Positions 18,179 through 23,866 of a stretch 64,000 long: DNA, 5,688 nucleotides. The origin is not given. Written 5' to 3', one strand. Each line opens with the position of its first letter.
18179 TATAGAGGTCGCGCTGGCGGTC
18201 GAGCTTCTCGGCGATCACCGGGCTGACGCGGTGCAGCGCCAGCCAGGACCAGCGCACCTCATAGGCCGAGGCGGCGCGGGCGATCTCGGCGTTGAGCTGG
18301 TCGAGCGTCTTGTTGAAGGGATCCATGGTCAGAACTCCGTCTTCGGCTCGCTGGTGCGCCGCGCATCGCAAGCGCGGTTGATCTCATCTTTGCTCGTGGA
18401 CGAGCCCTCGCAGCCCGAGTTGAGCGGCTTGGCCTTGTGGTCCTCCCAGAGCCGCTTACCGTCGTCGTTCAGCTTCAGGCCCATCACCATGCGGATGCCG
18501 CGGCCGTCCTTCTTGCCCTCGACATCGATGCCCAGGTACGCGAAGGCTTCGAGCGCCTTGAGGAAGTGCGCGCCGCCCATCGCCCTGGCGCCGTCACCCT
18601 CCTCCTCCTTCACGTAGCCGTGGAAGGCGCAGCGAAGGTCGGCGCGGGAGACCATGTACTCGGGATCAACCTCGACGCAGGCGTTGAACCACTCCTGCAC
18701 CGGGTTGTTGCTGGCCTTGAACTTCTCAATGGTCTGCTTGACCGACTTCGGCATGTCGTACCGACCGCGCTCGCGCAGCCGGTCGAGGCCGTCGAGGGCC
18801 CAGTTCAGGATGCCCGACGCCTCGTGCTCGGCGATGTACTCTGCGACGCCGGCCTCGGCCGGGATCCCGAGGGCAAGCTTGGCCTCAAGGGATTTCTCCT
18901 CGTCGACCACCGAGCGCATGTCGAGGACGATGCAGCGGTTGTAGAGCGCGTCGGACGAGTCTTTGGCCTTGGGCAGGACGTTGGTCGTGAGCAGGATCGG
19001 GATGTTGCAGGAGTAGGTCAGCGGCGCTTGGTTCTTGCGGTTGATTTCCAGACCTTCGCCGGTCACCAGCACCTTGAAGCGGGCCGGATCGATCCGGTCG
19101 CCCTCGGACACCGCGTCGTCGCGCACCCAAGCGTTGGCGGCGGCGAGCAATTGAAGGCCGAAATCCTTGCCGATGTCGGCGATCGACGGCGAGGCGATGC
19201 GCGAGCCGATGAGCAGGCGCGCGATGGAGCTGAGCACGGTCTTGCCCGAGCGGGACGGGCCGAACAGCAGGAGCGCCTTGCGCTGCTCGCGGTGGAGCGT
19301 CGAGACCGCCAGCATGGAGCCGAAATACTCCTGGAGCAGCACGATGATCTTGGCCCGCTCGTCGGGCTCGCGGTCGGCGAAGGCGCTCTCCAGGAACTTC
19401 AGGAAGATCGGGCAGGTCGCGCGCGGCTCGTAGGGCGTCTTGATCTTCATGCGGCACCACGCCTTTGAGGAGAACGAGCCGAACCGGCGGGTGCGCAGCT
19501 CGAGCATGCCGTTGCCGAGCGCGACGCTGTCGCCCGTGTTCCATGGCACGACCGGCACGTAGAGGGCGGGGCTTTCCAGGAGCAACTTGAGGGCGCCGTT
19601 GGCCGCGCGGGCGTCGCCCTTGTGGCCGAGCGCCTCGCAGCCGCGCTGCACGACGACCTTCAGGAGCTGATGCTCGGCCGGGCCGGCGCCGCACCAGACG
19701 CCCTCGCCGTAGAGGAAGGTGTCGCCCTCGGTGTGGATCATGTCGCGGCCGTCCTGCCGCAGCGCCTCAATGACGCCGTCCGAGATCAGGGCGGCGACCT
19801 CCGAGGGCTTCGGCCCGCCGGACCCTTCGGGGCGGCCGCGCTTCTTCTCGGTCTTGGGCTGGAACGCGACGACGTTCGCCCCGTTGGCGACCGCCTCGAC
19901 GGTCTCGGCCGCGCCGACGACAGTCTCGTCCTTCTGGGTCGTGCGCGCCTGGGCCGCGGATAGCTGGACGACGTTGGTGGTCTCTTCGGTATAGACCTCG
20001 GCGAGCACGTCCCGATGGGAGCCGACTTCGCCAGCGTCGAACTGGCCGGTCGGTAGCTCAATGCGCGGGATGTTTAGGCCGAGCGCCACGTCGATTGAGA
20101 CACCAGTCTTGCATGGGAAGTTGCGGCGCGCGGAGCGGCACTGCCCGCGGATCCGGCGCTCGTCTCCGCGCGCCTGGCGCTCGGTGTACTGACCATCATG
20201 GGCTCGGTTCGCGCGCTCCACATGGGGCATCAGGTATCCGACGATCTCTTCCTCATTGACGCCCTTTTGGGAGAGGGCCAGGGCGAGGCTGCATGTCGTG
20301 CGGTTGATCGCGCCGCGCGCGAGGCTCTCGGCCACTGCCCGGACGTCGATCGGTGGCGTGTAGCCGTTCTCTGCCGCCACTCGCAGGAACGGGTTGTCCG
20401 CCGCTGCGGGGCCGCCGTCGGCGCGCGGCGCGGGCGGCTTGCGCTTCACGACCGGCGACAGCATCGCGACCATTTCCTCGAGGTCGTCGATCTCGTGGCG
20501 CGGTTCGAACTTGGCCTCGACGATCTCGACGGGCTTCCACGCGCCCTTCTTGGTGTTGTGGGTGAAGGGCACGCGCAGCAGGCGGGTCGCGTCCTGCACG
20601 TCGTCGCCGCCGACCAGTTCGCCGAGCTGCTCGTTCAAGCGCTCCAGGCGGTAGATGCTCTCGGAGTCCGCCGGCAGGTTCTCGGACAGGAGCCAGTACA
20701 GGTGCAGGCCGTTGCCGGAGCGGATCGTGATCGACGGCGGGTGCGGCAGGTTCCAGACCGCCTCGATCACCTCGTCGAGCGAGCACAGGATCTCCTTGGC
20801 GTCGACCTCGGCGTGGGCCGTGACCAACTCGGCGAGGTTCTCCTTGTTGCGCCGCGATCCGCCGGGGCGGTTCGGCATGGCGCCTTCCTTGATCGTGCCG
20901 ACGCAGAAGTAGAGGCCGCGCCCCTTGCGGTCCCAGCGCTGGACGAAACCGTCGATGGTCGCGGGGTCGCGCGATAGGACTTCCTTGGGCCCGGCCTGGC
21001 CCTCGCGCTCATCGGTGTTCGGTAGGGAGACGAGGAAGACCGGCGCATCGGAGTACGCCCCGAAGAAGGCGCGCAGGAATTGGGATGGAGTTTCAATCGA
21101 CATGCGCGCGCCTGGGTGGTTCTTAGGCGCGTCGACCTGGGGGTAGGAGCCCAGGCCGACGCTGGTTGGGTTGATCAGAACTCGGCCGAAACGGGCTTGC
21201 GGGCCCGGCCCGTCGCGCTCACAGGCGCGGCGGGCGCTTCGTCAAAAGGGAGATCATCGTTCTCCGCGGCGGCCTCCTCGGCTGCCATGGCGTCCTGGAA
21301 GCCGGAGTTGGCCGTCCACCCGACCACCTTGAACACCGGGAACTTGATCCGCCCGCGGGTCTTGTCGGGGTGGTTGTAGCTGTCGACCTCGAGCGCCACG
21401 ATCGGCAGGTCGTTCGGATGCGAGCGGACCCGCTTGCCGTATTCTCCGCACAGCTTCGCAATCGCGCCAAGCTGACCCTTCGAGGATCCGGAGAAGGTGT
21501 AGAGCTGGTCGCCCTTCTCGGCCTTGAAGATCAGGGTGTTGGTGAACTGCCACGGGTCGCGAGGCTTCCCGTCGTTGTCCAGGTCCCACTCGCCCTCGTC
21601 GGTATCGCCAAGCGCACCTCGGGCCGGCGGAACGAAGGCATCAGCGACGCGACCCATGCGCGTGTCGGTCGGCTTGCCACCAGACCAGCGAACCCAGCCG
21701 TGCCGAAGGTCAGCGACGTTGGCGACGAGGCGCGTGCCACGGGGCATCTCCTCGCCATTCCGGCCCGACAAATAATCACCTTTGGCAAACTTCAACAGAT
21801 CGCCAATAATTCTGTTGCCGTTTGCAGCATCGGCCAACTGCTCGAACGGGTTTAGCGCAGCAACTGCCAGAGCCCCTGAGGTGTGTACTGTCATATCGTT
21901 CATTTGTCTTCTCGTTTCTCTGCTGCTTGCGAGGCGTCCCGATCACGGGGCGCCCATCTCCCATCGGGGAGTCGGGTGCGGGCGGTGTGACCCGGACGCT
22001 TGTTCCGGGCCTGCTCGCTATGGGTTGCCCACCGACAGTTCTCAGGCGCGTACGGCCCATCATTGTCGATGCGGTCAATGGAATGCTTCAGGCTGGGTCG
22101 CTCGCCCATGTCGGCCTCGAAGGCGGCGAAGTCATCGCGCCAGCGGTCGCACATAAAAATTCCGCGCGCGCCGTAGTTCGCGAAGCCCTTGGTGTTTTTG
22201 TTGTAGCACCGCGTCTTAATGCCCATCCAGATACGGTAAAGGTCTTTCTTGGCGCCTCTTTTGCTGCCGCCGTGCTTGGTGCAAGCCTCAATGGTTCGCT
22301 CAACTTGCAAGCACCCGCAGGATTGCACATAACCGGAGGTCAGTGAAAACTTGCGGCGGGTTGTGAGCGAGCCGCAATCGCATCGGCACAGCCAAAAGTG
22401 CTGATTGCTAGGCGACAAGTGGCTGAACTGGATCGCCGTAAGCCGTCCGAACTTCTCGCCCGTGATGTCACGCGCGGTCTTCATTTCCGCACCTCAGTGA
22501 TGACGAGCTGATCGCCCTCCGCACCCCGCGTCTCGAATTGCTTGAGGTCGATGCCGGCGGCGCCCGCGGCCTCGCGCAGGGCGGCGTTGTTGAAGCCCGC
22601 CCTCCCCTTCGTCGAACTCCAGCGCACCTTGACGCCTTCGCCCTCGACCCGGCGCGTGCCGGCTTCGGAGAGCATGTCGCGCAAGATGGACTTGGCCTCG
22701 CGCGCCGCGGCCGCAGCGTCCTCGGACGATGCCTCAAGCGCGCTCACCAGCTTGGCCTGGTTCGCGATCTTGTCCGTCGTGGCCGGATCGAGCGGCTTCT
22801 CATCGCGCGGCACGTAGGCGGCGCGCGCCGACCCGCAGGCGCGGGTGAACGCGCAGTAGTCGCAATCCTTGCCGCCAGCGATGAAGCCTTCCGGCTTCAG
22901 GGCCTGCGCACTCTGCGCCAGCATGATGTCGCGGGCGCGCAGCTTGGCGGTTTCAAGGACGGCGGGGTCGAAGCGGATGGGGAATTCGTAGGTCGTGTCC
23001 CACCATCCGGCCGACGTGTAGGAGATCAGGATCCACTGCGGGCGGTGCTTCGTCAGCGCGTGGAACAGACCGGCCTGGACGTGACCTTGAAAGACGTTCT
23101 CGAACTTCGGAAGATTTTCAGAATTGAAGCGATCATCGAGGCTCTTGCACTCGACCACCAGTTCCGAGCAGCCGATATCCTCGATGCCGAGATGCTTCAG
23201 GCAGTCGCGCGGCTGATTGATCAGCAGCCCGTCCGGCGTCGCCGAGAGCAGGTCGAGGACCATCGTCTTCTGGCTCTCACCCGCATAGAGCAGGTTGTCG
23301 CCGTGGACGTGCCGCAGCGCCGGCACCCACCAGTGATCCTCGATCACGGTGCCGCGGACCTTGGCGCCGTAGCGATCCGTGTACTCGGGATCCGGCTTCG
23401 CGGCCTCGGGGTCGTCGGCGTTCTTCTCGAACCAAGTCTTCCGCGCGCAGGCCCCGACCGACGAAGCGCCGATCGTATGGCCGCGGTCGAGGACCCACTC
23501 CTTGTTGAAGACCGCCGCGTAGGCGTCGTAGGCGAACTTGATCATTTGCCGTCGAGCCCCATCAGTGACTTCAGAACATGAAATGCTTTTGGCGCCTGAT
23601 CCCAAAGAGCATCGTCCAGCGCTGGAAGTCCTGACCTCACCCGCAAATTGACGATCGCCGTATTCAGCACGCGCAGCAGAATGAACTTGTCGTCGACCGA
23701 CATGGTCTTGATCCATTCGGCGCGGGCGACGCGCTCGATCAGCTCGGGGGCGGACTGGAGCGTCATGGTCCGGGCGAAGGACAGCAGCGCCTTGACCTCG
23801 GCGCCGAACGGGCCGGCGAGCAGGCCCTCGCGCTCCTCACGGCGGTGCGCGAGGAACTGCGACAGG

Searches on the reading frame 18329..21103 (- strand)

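Call 10: search_protein_families(library=phrogs, proteins=[window:18329-21103:-], max_evalue=0.00001)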
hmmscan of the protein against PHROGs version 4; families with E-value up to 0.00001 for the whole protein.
window:18329-21103:- (924 aa): 11 families
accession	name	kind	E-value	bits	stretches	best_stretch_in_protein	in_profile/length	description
phrog_864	-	DNA, RNA and nucleotide metabolism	2.5e-40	139.8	1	524-834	288-582/1064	DNA primase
phrog_6088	-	DNA, RNA and nucleotide metabolism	6e-39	135.1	1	510-880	415-765/772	DNA primase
phrog_1156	-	DNA, RNA and nucleotide metabolism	1.7e-38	133.7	1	496-888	454-835/855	DNA primase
phrog_1829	-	DNA, RNA and nucleotide metabolism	1.4e-36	127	1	528-886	432-763/772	DNA primase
phrog_2478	-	DNA, RNA and nucleotide metabolism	8.4e-33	114.5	1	527-882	509-844/854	DNA polymerase/primase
phrog_7601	-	unknown function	9.9e-24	85.2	1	604-893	16-286/289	-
phrog_16213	-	DNA, RNA and nucleotide metabolism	1.5e-13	50.9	1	529-849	318-629/732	DNA primase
phrog_1883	-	DNA, RNA and nucleotide metabolism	8.1e-13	48.6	1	665-883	553-752/756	DNA helicase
phrog_25314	-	unknown function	6.1e-10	38.9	1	100-259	119-280/1010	-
phrog_3123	-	unknown function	3.8e-08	33.3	1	102-211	86-193/583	-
phrog_16950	-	DNA, RNA and nucleotide metabolism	6.1e-07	28.7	1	528-808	483-761/843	DNA primase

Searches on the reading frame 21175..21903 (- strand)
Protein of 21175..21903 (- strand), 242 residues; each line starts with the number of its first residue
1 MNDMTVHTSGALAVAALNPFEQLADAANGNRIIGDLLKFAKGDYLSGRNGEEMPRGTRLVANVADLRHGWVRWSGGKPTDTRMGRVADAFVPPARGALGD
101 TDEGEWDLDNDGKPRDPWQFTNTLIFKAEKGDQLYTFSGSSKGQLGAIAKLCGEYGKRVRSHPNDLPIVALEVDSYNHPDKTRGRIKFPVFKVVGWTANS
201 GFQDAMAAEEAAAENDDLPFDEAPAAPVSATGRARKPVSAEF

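Call 87: search_protein_families(library=phrogs, proteins=[window:21175-21903:-], max_evalue=0.00001)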
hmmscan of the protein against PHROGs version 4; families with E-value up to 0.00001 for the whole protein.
window:21175-21903:- (242 aa): 1 family
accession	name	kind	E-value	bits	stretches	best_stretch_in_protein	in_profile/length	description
phrog_9528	-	DNA, RNA and nucleotide metabolism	1.5e-26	94.9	1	1-230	1-227/339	nucleotidyltransferase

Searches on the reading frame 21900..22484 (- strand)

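Call 87: search_protein_families(library=phrogs, proteins=[window:21900-22484:-], max_evalue=0.00001)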
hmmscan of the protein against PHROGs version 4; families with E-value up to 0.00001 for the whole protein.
window:21900-22484:- (194 aa): 6 families
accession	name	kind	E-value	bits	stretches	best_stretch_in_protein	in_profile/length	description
phrog_374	-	DNA, RNA and nucleotide metabolism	5.8e-65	221.2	1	1-170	191-359/617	HNH endonuclease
phrog_3377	-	DNA, RNA and nucleotide metabolism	3.8e-40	138.8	1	74-165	6-97/196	HNH endonuclease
phrog_8790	-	DNA, RNA and nucleotide metabolism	6.2e-36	125.6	1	76-171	19-112/241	restriction endonuclease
phrog_2081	-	DNA, RNA and nucleotide metabolism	7.9e-30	105.3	1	35-167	55-200/433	HNH endonuclease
phrog_953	-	DNA, RNA and nucleotide metabolism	9e-16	59.2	1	75-170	217-312/420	HNH endonuclease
phrog_18493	-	unknown function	9.5e-09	36.4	1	3-64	56-114/136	-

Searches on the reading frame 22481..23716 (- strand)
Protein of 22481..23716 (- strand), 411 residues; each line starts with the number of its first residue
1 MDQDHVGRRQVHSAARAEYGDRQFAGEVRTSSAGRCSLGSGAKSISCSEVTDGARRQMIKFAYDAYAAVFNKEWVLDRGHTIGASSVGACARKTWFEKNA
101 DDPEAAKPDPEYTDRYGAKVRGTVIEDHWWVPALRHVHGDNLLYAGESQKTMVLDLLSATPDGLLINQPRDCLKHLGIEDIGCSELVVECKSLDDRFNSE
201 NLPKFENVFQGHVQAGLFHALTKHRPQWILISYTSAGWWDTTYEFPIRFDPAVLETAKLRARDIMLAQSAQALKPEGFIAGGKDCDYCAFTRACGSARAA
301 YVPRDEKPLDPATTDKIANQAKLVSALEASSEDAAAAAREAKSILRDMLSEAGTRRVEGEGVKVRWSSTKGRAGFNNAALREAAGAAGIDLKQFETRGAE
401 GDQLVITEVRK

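Call 10: search_protein_families(library=phrogs, proteins=[window:22481-23716:-], max_evalue=0.00001)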
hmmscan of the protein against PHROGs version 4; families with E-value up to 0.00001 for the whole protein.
window:22481-23716:- (411 aa): 1 family
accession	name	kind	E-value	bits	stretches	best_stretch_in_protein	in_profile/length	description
phrog_434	-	DNA, RNA and nucleotide metabolism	6.2e-09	36.5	1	71-401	57-356/372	RecE-like recombination exonuclease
